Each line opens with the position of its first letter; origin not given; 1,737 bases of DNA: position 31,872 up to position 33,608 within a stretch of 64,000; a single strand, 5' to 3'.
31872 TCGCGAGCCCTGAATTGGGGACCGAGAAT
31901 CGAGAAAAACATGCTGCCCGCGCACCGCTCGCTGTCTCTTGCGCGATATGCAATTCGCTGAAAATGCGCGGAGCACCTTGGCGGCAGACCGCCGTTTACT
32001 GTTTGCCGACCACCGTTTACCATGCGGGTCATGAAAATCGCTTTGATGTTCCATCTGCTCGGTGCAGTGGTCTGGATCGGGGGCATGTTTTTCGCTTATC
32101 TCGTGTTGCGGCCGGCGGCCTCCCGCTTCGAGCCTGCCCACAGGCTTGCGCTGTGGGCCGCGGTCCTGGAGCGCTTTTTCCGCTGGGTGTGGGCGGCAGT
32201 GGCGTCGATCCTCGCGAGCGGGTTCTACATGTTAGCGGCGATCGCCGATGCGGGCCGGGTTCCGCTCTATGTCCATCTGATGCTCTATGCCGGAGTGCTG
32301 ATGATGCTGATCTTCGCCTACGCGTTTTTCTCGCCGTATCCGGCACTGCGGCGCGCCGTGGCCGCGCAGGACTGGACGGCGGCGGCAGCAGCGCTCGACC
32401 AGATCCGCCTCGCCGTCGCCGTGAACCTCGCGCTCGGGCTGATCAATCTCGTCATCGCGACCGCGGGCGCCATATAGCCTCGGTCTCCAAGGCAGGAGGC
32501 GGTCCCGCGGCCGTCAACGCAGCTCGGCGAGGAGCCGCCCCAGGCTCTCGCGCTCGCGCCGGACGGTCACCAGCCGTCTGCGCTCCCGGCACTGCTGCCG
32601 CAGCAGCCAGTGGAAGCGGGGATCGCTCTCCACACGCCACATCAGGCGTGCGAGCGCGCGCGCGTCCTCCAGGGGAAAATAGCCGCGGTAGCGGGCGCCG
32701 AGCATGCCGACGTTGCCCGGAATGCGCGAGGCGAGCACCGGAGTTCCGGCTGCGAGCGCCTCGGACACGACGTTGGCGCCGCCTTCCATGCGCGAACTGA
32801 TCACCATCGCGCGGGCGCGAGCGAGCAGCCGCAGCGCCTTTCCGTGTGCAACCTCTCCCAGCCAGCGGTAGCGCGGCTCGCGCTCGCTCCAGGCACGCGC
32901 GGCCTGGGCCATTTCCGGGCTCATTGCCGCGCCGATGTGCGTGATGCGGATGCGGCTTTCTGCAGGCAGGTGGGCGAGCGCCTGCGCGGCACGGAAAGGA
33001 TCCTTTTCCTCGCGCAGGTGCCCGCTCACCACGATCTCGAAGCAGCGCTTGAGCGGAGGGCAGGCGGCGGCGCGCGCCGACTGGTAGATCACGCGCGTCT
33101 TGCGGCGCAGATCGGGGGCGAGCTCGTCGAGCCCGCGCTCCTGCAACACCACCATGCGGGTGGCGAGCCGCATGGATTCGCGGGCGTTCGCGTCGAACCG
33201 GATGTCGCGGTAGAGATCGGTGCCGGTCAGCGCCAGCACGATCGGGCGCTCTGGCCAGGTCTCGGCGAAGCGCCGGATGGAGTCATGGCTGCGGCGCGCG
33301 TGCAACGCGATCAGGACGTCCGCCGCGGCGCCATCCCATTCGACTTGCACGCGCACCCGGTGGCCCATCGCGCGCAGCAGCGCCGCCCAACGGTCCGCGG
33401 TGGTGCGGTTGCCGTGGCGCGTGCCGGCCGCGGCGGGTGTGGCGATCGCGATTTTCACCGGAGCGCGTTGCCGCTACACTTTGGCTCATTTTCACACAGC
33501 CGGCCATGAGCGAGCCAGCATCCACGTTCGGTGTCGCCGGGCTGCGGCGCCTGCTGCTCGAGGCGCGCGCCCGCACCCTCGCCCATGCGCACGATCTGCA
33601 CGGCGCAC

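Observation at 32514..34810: Divergent SenB-like / SenA-like (selenoneine-type) pair with no adjacent selenophosphate synthetase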

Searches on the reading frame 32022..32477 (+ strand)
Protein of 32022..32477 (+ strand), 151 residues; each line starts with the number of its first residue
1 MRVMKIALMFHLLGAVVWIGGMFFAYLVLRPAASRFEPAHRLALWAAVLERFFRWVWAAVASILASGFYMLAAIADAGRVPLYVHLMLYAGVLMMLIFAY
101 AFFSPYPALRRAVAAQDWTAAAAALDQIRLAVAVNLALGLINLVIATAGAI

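Call 3: search_protein_families(library=ncbifam, proteins=[window:32022-32477:+], max_evalue=0.001)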
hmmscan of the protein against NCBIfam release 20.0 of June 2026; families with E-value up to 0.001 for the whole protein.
window:32022-32477:+ (151 aa): 0 families

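Call 4: search_protein_families(library=pfam, proteins=[window:32022-32477:+], max_evalue=0.001)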
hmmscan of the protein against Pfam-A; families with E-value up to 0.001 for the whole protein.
window:32022-32477:+ (151 aa): 1 family
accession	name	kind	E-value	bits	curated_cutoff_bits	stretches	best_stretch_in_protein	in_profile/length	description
PF05425.18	CopD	-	8.9e-13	49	32.1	1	47-147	2-103/105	Copper resistance protein D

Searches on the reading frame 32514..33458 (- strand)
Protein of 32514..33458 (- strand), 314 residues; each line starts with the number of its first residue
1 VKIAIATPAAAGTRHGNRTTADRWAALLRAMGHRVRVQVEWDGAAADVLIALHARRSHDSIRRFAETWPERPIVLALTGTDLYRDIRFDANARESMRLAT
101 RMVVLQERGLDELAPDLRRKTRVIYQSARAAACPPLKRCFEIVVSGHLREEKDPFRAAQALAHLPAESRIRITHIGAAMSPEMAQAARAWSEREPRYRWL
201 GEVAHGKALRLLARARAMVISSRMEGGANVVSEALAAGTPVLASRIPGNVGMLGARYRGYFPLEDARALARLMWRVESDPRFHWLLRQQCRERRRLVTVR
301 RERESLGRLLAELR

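Call 3: search_protein_families(library=ncbifam, proteins=[window:32514-33458:-], max_evalue=0.001)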
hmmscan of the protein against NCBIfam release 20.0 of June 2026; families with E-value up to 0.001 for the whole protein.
window:32514-33458:- (314 aa): 8 families
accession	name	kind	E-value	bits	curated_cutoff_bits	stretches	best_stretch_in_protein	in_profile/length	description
TIGR04348.1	TIGR04348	equivalog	5.3e-126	419.8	300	1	3-311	1-309/310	selenoneine biosynthesis selenosugar synthase SenB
NF038229.1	Glyco4_Geo_Pelo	equivalog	1.3e-32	113.1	400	1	2-312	1-335/338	GPMC system family 4 glycosyltransferase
NF046085.1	XrtY_assoc_Gly1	equivalog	5.8e-08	32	400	1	158-264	228-334/387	XrtY-associated glycosyltransferase XYAG1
TIGR03088.1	stp2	hypoth_equivalog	2.2e-07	30.3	409.05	1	208-292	266-351/374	TIGR03088 family PEP-CTERM/XrtA system glycosyltransferase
TIGR04047.1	MSMEG_0565_glyc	hypoth_equivalog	3.1e-07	29.8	259.85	1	182-251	244-313/373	MSMEG_0565 family glycosyltransferase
NF047684.1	TeichurnBiosyTuaC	equivalog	2.9e-06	26.4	550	1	142-257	222-331/391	teichuronic acid biosynthesis protein TuaC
NF041876.1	EPS_EpsE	equivalog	4.6e-06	26.1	400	1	198-293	279-375/389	exopolysaccharide biosynthesis GT4 family glycosyltransferase EpsE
NF041010.1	glycosy_Agl16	equivalog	4.3e-05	22.5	575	1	194-249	233-288/352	glycosylation protein Agl16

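Call 4: search_protein_families(library=pfam, proteins=[window:32514-33458:-], max_evalue=0.001)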
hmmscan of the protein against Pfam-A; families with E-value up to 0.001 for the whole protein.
window:32514-33458:- (314 aa): 4 families
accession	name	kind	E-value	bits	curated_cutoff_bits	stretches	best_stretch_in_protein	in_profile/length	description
PF00534.26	Glycos_transf_1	-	6.5e-16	58.8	26.4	1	141-293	17-168/172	Glycosyl transferases group 1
PF13692.12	Glyco_trans_1_4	-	8.2e-13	49.3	27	1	142-275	4-138/142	Glycosyl transferases group 1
PF20706.3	GT4-conflict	-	0.00033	20.2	26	1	137-255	195-322/385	Family 4 Glycosyltransferase in conflict systems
PF13524.12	Glyco_trans_1_2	-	0.00063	20.2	25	0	160-248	5-84/144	Glycosyl transferase-like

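Call 9: find_encoding_contigs(protein=window:32514-33458:-, flank=10000, max_places=6)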
Protein window:32514-33458:- (314 aa): no gene with exactly this product is on record in the collection.

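Call 10: find_related_loci(query=window:32514-33458:-, collection=genome_contigs, flank=10000)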
Query window:32514-33458:- (314 aa) in genome_contigs; peptide patterns used: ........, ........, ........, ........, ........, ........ (x = any residue, [..] = any of these).
599 stretches matched a pattern (row limit reached: there are more); 514 encode a relative of the query (tblastn E <= 1e-3); the best 80 are kept; 80 distinct loci.
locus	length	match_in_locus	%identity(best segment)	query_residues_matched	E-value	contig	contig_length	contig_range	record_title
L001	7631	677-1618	77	1-313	3e-155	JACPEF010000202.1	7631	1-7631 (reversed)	MAG: Betaproteobacteria bacterium isolate NC_groundwater_328_Ag_B-0.1um_65_11 GD18-4_B1_scaffold_1283117, whole genome s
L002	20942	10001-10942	70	1-313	2e-144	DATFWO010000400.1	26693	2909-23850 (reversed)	MAG TPA_asm: Burkholderiales bacterium isolate SMAG_U9493 k141_17431305, whole genome shotgun sequence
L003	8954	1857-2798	70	1-313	2e-138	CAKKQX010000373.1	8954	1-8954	Burkholderiales bacterium isolate Hainich-H32-bin046-1 genome assembly, contig: H32-bin046_1_Hain_H32_02um_R1_4362_lengt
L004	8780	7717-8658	69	1-313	2e-138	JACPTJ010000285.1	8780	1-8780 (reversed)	MAG: Betaproteobacteria bacterium isolate NC_groundwater_729_Ag_S-0.65um_62_13 S37_SO-6_scaffold_445283, whole genome sh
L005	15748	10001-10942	69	1-313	1e-136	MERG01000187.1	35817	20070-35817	MAG: Betaproteobacteria bacterium RIFCSPLOWO2_12_FULL_62_13 rifcsplowo2_12_scaffold_2511, whole genome shotgun sequence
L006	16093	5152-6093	72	1-313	3e-136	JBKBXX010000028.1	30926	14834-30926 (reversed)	MAG: Burkholderiales bacterium isolate 21H_026.bin.9 NODE_1389_length_30926_cov_3.248693, whole genome shotgun sequence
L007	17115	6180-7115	68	1-311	4e-135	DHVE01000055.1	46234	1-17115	MAG TPA_asm: Betaproteobacteria bacterium UBA5216 UBA5216_contig_953, whole genome shotgun sequence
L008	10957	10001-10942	70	1-313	5e-135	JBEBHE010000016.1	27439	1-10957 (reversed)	MAG: Burkholderiales bacterium isolate ATF_14 NODE_572_length_27439_cov_4.717301, whole genome shotgun sequence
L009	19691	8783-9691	70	1-302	1e-134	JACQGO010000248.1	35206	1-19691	MAG: Betaproteobacteria bacterium isolate NC_groundwater_1075_Ag_S2p5_65_1559 S_2p5_S6_coassembly_k141_2669705, whole ge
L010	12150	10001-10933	68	1-310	3e-134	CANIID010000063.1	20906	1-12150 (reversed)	MAG: Betaproteobacteria bacterium isolate RE-9nov16-207 genome assembly, contig: RE-9nov16-C5019, whole genome shotgun s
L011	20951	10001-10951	65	1-313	6e-134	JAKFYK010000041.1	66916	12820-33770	MAG: Betaproteobacteria bacterium isolate ND5_Bin_58 ND5_0000322, whole genome shotgun sequence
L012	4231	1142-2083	68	1-313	9e-136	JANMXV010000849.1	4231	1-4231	MAG: Betaproteobacteria bacterium isolate OTE_88_concoct_214 OTE_88_k141_3607447, whole genome shotgun sequence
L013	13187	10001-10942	67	1-313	8e-133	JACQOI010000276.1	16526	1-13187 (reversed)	MAG: Betaproteobacteria bacterium isolate NC_groundwater_1277_Ag_S-0.2um_61_95 S_p2_S4_coassembly_k141_2899924, whole ge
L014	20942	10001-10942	68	1-313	1e-132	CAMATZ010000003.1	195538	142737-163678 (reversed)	MAG: Bordetella parapertussis isolate MaH-04nov19-207 genome assembly, contig: MaH-04nov19-C44, whole genome shotgun seq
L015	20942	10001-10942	68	1-313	6e-131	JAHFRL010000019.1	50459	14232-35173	MAG: Betaproteobacteria bacterium isolate nzgw573 NODE_61_length_50460_cov_15.972208, whole genome shotgun sequence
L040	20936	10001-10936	61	1-311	2e-119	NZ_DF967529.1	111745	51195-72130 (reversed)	Sulfuricella sp. T08, whole genome shotgun sequence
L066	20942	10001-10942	56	1-313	1e-99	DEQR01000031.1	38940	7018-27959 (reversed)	MAG TPA_asm: Thiobacillus sp. UBA3361 UBA3361_contig_702, whole genome shotgun sequence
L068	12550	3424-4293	53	1-288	6e-98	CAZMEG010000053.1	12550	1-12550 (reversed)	MAG TPA_asm: uncultured Cytophagia bacterium isolate SRP162660_co1_270 genome assembly, contig: NODE_3499_length_12550_c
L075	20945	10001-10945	54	1-313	2e-96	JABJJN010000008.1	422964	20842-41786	MAG: Gemmatimonadetes bacterium isolate SI074_bin69 k141_1067697, whole genome shotgun sequence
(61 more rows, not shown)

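Call 19: search_solved_structures(query=window:32514-33458:-, show_alignments=1)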
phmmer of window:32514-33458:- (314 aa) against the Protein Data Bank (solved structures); distinct sequences matched with E-value up to 0.001: 5.
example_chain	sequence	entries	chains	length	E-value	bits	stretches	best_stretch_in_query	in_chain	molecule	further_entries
8k5u_A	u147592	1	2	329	1.2e-66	228.4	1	3-313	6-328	Se glycosyltransferase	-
8jjn_C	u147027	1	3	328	2.4e-66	227.4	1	3-313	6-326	TIGR04348 family glycosyltransferase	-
8jjq_C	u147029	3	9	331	2.5e-66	227.3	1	3-313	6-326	TIGR04348 family glycosyltransferase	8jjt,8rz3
8fbx_A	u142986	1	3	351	3.1e-66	227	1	3-313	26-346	Selenosugar synthase SenB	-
6kih_A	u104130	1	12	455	3.3e-05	26.7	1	196-295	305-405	Tll1590 protein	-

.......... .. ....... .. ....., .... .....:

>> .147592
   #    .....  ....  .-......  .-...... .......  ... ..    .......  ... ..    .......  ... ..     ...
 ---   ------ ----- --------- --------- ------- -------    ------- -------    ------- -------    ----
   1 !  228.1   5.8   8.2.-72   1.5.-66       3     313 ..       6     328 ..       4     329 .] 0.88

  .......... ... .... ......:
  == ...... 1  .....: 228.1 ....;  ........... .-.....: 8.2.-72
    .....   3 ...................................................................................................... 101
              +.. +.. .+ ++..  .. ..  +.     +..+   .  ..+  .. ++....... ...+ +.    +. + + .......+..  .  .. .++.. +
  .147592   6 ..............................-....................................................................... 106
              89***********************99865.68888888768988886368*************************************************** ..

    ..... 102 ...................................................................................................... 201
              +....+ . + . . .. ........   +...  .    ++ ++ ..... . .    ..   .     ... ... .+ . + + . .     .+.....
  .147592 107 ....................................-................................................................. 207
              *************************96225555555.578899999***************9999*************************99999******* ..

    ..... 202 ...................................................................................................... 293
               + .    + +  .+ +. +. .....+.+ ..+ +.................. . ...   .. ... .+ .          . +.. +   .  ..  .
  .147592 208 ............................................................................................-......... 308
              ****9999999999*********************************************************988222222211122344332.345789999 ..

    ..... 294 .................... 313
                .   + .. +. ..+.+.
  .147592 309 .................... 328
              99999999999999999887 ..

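Call 38: search_protein_families(library=ncbifam, proteins=[L066:10975-11985:+, L075:3135-4061:+, L068:1984-3297:+, L040:10001-10939:+], max_evalue=1e-20)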
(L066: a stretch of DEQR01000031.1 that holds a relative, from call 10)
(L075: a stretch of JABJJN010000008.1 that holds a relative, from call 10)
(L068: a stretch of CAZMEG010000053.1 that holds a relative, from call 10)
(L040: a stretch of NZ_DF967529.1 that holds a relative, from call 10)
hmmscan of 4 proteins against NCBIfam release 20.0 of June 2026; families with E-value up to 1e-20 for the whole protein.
L066:10975-11985:+ (337 aa): 5 families
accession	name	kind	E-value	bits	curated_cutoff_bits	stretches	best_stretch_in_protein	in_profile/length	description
NF002098.0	PRK00943.1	equivalog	3.5e-157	522.7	299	1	1-336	6-333/347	selenide, water dikinase SelD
TIGR00476.1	selD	equivalog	2.7e-127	424.3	125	1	2-315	1-310/311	selenide, water dikinase SelD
NF010705.0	PRK14105.1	equivalog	2.4e-44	151.6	291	1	1-275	6-289/345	selenide, water dikinase SelD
TIGR04369.1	fusion_not_SelD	hypoth_equivalog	3.7e-33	114.6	700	1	10-331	356-698/701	oxidoreductase/SelD-related fusion protein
TIGR01379.1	thiL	equivalog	9.9e-22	77.3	184.15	1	46-296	22-275/320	thiamine-phosphate kinase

L075:3135-4061:+ (309 aa): 2 families
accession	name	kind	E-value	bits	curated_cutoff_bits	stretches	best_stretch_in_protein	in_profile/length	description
TIGR03438.1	egtD_ergothio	equivalog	5.5e-113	377.1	290.9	1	6-308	2-299/301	L-histidine N(alpha)-methyltransferase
TIGR03439.1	methyl_EasF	subfamily_domain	1.5e-61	208.1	205.55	1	3-306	10-318/321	EasF family methyltransferase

L068:1984-3297:+ (437 aa): 4 families
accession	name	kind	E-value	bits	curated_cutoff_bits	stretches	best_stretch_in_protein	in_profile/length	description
NF041186.1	SenA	equivalog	9.6e-154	512.4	420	1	9-436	5-382/382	selenoneine synthase SenA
TIGR03440.2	egtB_TIGR03440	equivalog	5.1e-107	358.5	360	1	14-434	3-412/413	ergothioneine biosynthesis protein EgtB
TIGR04344.1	ovoA_Nterm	equivalog_domain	5.9e-51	173.7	400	1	90-434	99-443/444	5-histidylcysteine sulfoxide synthase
TIGR04373.1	egtB_X_signatur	signature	6.6e-29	99.8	71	1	387-436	1-50/50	EgtB-related enzyme signature domain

L040:10001-10939:+ (313 aa): 2 families
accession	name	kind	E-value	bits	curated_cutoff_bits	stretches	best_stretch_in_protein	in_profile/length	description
TIGR04348.1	TIGR04348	equivalog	1.6e-133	444.5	300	1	3-312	1-309/310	selenoneine biosynthesis selenosugar synthase SenB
NF038229.1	Glyco4_Geo_Pelo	equivalog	8.5e-37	126.9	400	1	2-310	1-332/338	GPMC system family 4 glycosyltransferase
